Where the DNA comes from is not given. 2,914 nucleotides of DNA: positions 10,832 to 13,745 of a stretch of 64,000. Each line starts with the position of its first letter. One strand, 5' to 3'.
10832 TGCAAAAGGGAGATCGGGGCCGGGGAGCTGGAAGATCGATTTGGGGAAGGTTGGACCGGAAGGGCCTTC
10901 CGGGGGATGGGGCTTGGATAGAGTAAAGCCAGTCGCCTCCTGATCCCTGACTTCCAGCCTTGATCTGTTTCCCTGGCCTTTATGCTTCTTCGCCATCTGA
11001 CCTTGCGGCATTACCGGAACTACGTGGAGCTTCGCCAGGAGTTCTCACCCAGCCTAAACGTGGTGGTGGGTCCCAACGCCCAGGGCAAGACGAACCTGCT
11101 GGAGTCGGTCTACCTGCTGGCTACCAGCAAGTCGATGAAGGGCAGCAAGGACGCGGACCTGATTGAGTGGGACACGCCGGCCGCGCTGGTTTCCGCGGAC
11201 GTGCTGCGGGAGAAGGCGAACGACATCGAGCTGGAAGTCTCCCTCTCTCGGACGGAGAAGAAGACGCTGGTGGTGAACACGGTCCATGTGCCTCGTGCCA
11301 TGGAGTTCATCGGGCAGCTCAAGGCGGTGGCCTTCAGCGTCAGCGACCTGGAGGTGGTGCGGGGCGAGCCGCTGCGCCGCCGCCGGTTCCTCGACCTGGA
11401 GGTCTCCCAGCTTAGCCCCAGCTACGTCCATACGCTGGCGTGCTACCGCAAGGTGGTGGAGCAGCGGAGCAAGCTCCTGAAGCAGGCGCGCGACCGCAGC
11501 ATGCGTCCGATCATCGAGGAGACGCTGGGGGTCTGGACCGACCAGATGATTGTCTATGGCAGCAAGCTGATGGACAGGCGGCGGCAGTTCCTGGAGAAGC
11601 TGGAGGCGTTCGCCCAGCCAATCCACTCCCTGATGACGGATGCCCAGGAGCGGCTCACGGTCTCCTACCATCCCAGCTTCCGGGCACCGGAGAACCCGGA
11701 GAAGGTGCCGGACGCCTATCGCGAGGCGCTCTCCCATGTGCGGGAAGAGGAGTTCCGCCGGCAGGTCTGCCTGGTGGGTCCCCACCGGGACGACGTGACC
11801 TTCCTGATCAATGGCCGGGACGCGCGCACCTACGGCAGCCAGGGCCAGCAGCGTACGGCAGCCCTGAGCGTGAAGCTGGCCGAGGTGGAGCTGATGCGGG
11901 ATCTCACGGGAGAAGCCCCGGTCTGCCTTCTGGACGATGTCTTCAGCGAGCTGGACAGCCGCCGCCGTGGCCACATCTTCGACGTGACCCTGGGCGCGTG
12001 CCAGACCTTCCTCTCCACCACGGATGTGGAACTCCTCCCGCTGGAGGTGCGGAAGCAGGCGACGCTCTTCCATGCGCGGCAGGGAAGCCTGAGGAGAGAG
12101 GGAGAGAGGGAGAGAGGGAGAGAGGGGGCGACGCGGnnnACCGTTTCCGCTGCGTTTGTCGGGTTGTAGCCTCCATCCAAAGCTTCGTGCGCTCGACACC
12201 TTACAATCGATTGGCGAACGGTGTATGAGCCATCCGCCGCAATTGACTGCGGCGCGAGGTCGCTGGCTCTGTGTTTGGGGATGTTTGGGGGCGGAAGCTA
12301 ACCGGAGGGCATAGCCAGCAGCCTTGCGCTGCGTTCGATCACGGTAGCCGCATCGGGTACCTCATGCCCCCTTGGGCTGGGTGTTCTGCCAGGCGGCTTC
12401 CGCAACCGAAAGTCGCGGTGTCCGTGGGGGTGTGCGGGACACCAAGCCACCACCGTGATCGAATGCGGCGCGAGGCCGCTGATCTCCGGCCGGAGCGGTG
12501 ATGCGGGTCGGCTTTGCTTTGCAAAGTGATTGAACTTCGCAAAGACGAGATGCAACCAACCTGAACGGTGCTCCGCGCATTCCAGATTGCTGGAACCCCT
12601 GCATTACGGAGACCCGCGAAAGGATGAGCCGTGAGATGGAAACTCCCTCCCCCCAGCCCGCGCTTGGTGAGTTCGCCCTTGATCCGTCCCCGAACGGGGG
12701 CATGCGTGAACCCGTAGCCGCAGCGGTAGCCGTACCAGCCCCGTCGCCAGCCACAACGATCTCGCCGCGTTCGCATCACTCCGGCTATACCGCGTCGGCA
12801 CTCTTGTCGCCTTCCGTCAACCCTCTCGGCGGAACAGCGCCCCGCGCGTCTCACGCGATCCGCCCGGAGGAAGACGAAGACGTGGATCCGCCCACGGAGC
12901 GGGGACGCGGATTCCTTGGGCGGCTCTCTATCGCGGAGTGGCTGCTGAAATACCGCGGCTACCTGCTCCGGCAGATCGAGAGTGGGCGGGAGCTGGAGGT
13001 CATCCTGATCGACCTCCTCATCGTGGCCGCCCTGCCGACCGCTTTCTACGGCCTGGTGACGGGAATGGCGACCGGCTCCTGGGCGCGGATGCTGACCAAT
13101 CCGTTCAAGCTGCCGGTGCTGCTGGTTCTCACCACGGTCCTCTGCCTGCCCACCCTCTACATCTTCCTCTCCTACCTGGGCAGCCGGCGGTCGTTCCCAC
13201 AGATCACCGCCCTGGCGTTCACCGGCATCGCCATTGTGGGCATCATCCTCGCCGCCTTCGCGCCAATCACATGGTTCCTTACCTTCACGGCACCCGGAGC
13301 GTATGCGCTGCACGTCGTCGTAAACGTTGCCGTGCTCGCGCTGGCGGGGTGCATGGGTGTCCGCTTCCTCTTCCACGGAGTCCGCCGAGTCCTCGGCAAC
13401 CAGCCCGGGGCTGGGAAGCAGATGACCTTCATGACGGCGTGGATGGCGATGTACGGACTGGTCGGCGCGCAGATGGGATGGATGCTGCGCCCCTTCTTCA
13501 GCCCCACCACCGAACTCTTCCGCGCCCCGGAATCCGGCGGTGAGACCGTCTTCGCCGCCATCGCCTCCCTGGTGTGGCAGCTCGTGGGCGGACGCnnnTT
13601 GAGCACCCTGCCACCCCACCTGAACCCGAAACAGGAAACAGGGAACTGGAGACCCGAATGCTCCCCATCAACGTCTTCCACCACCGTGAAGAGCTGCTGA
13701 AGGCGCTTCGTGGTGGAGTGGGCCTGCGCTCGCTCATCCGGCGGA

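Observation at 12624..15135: Tandem paralogous polytopic membrane proteins of unknown family next to a low-GC orphan gene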

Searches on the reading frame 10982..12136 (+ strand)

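Call 4: search_protein_families(library=pfam, proteins=[window:10982-12136:+], max_evalue=1)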
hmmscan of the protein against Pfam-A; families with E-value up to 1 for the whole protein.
window:10982-12136:+ (385 aa): 5 families
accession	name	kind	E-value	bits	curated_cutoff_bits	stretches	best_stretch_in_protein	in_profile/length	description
PF02463.25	SMC_N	-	1.2e-17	64.6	40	1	3-334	2-181/220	RecF/RecN/SMC N terminal domain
PF13175.12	AAA_15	-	1.8e-07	31.6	32.1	1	1-72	1-55/374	AAA ATPase domain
PF13476.12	AAA_23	-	5.1e-06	27.7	27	1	6-78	2-67/201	AAA domain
PF13304.12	AAA_21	-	7e-05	23.5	27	1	25-64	1-38/304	AAA domain, putative AbiEii toxin, Type IV TA system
PF13514.12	AAA_27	-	0.011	15.8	22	1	1-46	1-49/206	AAA domain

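Call 5: search_protein_families(library=ncbifam, proteins=[window:10982-12136:+], max_evalue=1)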
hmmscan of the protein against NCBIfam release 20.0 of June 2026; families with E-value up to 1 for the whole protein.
window:10982-12136:+ (385 aa): 12 families
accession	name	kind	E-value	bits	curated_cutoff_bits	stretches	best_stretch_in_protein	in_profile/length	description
TIGR00611.2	recf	equivalog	5.4e-100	334.9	172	1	3-347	1-339/339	DNA replication/repair protein RecF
NF010680.0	PRK14079.1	equivalog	1e-67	228.6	386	1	1-348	1-327/349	recombination protein F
NF045487.1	ASRP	equivalog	3.1e-06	26.1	300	1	18-69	9-62/593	archaea-specific SMC-related protein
NF041760.1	PtuA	equivalog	4.6e-06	25.8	500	1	2-46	51-95/524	retron Ec78 anti-phage system effector ATPase PtuA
NF047739.1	antiphage_MADS3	equivalog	2.2e-05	23.8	420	1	3-89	2-90/427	methylation-associated defense system AAA family ATPase MAD3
NF003034.1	PRK03918.1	equivalog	0.00097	17.2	700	1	1-61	1-64/878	DNA double-strand break repair ATPase Rad50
NF041034.1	Rad50_Sulf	equivalog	0.0011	16.9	1000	1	18-76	18-75/872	DNA double-strand break repair ATPase Rad50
TIGR02169.1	SMC_prok_A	equivalog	0.0019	15.9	729.4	1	20-94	20-89/1165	chromosome segregation protein SMC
NF009379.0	PRK12740.1-3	equivalog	0.0024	16.5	513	1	27-147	12-124/674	elongation factor G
NF002572.0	PRK02224.1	equivalog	0.014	13.7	1087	1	1-61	1-61/888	DNA double-strand break repair ATPase Rad50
NF053563.1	Rkd4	equivalog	0.023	12.9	860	1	4-98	4-103/747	arcadin-4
NF009377.1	PRK12740.1-1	equivalog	0.024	13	890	1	27-115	17-97/700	elongation factor G-like protein EF-G2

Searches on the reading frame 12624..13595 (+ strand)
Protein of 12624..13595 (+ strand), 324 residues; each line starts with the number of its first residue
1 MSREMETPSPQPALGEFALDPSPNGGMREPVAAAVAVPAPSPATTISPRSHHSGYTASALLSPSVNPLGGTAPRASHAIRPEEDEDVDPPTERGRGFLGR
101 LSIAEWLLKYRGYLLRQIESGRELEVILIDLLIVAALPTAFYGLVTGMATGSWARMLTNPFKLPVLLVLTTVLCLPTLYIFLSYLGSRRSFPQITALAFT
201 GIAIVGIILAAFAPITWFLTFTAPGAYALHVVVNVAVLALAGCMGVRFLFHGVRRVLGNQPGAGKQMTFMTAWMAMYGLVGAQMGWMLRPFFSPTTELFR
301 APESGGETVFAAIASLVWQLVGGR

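Call 4: search_protein_families(library=pfam, proteins=[window:12624-13595:+], max_evalue=1)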
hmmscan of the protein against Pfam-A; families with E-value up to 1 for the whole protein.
window:12624-13595:+ (324 aa): 0 families

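Call 5: search_protein_families(library=ncbifam, proteins=[window:12624-13595:+], max_evalue=1)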
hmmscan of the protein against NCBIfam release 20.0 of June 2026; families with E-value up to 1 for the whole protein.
window:12624-13595:+ (324 aa): 2 families
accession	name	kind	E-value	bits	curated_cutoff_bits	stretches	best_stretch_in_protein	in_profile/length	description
TIGR02908.1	CoxD_Bacillus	equivalog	0.022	14.7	117.85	1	157-218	51-110/110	cytochrome c oxidase subunit IVB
TIGR00859.1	ENaC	subfamily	0.39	9.2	428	1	250-293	15-58/596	sodium channel transporter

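Call 8: search_protein_families(library=padloc, proteins=[window:12624-13595:+], max_evalue=1)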
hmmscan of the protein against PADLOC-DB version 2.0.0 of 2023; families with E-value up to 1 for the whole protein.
window:12624-13595:+ (324 aa): 0 families
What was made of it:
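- Checked: No Pfam, NCBIfam or PADLOC family matches either protein (calls 4, 5, 8).
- Tried and rejected: Pfam, NCBIfam and PADLOC scans of A, B and gene 3 gave nothing (calls 4, 5, 8).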

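Call 12: find_homologous_proteins(query=window:12624-13595:+, max_evalue=0.001)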
Query window:12624-13595:+ (324 aa): 43 proteins with E <= 0.001 among 8000 candidates.
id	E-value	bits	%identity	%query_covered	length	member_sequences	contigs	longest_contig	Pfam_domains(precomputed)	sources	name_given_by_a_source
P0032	3.5e-207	705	100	99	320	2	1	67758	-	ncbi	-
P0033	9.3e-113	395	78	70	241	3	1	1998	-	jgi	jgi:hypothetical protein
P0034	1.3e-110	388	77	70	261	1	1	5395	-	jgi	jgi:hypothetical protein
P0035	5.9e-108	379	74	72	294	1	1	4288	-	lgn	-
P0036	1.8e-93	332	65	73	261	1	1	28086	-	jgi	jgi:hypothetical protein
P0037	2.8e-93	331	60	78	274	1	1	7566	-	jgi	jgi:hypothetical protein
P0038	1.4e-92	329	67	70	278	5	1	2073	-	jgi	jgi:hypothetical protein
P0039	8.0e-92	326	67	69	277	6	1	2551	-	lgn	-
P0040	9.5e-92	326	62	79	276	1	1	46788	-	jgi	jgi:hypothetical protein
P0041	1.0e-91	326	66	71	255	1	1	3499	-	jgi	jgi:hypothetical protein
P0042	1.0e-91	326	60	81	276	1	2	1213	-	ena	-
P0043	2.6e-91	324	62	79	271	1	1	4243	-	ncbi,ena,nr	ncbi:MAG TPA: hypothetical protein VK689_14770 [Armatimonadota bacterium]|nr:hypothetical protein [A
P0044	1.8e-90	322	67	71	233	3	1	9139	-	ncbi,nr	ncbi:MAG: actin-binding protein, partial [Armatimonadetes bacterium]|nr:actin-binding protein [Armat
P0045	2.1e-90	321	63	75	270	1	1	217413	-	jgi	-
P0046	8.0e-90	320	64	71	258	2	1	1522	-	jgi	jgi:hypothetical protein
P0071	3.2e-17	81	36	47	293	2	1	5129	-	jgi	jgi:hypothetical protein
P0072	6.1e-15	74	32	53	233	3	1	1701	-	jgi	-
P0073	4.1e-13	68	31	31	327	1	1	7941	-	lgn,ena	-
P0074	1.9e-11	62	25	59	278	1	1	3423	-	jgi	jgi:hypothetical protein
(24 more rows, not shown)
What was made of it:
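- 12624..13598 (+): Gene A. It encodes a 324-aa five-TM membrane protein (320 aa if started at ATG 12636, as NCBI calls it). The cytoplasmic N-terminal tail is Pro/Ala-rich and disordered. The conserved core is aa 101-324. 43 ortholog clusters were found (call 12).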

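Call 27: list_cluster_members(proteins=[P0044, P0032, P0001, P0075, P0043])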
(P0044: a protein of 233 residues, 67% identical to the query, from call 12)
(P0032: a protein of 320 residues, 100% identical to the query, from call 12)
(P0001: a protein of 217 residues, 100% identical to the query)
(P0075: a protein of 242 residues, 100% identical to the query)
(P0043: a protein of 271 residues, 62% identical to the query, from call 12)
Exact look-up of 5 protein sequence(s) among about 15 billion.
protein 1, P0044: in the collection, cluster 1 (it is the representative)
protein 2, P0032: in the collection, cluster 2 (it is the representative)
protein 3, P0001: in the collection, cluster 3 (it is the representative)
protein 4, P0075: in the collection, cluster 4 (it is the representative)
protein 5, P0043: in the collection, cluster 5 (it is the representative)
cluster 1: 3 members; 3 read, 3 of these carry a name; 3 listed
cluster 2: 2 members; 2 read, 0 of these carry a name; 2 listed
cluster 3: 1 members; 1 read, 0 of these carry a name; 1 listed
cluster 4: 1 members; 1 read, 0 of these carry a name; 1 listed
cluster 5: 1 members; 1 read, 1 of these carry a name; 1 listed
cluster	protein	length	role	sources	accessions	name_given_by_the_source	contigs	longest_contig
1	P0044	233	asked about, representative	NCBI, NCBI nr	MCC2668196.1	MAG: actin-binding protein, partial [Armatimonadetes bacterium] | actin-binding protein [Armatimonadota bacterium]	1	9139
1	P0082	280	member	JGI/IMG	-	hypothetical protein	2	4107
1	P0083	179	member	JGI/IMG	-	hypothetical protein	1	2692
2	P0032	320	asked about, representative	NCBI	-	-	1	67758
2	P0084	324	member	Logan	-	-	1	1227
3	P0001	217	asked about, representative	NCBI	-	-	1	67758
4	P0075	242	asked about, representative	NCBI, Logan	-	-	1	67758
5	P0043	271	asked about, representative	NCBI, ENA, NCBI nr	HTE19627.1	MAG TPA: hypothetical protein VK689_14770 [Armatimonadota bacterium] | hypothetical protein [Armatimonadota bacterium]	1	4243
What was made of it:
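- Checked: For A, NCBI starts 12 nt later (12636, 320 aa, P0032) and Logan uses 12624 (324 aa) (calls 12, 27).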

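Call 60: search_protein_families(library=pfam, proteins=[P0071, P0072, P0073, P0074], max_evalue=10)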
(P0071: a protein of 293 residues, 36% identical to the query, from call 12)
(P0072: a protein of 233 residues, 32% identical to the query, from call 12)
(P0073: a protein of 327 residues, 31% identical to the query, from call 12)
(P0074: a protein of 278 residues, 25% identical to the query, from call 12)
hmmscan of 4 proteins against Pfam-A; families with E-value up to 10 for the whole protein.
P0071 (293 aa): 1 family
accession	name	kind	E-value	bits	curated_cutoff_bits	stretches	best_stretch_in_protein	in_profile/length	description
PF04893.22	Yip1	-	0.074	13.4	28.6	1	14-152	11-150/173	Yip1 domain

P0072 (233 aa): 1 family
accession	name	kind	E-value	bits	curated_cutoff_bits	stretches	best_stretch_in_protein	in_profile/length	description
PF11857.13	DUF3377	-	9.2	6.7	26.5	1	60-82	27-49/72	Domain of unknown function (DUF3377)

P0073 (327 aa): 0 families

P0074 (278 aa): 2 families
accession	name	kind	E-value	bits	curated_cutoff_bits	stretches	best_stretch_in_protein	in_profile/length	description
PF14034.11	Spore_YtrH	-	0.068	13.8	27.2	1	209-244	58-94/101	Sporulation protein YtrH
PF09843.14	DUF2070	-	4.7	5.9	30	1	47-187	18-131/561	Predicted membrane protein (DUF2070)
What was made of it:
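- The one alignment shown is collinear: residues 14-152 against model positions 11-150 of 173 (call 60).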

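Call 75: search_protein_families(library=pfam, alignment_id=A5, max_evalue=0.1)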
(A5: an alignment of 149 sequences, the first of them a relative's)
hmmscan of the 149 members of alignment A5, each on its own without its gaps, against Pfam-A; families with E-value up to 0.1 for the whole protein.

A. member 1, P0071 (293 aa): 1 family
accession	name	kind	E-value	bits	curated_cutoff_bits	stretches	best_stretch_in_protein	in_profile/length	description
PF04893.22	Yip1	-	0.074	13.4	28.6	1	14-152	11-150/173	Yip1 domain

B. families by the number of members that match (of 149 scanned): 38 families (the first 25 are shown)
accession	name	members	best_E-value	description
PF04893.22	Yip1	13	0.00014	Yip1 domain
PF05115.19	PetL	3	0.034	Cytochrome B6-F complex subunit VI (PetL)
PF12773.13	DZR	2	2.9e-05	Double zinc ribbon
PF18912.6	DZR_2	2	0.0013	Double zinc ribbon domain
PF13248.11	Zn_ribbon_3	2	0.0016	zinc-ribbon domain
PF14093.11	DUF4271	1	0.0004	Domain of unknown function (DUF4271)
PF14219.11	DUF4328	1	0.00044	Domain of unknown function (DUF4328)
PF13240.11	Zn_Ribbon_1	1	0.00071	zinc-ribbon domain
PF05425.18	CopD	1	0.00084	Copper resistance protein D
PF09990.14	DUF2231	1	0.001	Predicted membrane protein (DUF2231)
PF14019.11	DUF4235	1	0.0015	Protein of unknown function (DUF4235)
PF17724.6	DUF5568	1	0.0018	Family of unknown function (DUF5568)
PF17370.7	DUF5392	1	0.0036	Family of unknown function (DUF5392)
PF17032.10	Zn_ribbon_15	1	0.0045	zinc-ribbon family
PF12679.13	ABC2_membrane_2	1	0.0086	ABC-2 family transporter protein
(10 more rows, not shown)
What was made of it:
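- Tried and rejected: The WH2/actin reading was rejected on HMM evidence (calls 60, 75).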

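Call 80: search_protein_families(library=ncbifam, proteins=[P0044, P0071], max_evalue=1)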
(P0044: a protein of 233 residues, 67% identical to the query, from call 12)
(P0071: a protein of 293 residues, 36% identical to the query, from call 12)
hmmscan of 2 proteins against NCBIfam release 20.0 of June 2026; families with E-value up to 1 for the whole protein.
P0044 (233 aa): 1 family
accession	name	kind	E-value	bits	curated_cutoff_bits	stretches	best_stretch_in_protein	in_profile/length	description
NF004427.0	PRK05771.1-1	equivalog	0.22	10.2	942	1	30-161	495-632/668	V-type ATP synthase subunit I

P0071 (293 aa): 1 family
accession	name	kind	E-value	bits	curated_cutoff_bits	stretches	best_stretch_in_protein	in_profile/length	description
NF033761.1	gliding_GltJ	equivalog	0.67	8.9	450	1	132-237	378-484/671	adventurous gliding motility protein GltJ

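Call 93: find_encoding_contigs(protein=P0045, flank=6000, max_places=2)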
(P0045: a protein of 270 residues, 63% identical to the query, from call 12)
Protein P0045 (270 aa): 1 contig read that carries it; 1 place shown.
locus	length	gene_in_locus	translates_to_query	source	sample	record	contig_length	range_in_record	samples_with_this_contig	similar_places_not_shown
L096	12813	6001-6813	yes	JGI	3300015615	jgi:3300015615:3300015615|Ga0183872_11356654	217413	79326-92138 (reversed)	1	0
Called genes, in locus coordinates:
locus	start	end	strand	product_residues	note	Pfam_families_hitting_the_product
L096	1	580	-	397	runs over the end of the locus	PF13579:Glyco_trans_4_4, PF13439:Glyco_transf_4, PF20706:GT4-conflict, PF00534:Glycos_transf_1, PF13692:Glyco_trans_1_4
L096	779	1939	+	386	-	PF13480:Acetyltransf_6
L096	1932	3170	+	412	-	PF15632:ATPgrasp_Ter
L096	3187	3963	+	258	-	PF00149:Metallophos, PF12850:Metallophos_2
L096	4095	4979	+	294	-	PF01261:AP_endonuc_2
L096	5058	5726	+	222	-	-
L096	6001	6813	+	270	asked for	-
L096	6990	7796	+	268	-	-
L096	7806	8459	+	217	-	-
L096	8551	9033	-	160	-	PF01928:CYTH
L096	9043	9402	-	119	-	PF13560:HTH_31, PF12844:HTH_19 (weak), PF01381:HTH_3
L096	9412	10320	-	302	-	PF00459:Inositol_P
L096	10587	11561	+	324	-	PF00389:2-Hacid_dh, PF02826:2-Hacid_dh_C, PF03446:NAD_binding_2 (weak)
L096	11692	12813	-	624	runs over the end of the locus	PF00501:AMP-binding, PF23562:AMP-binding_C_3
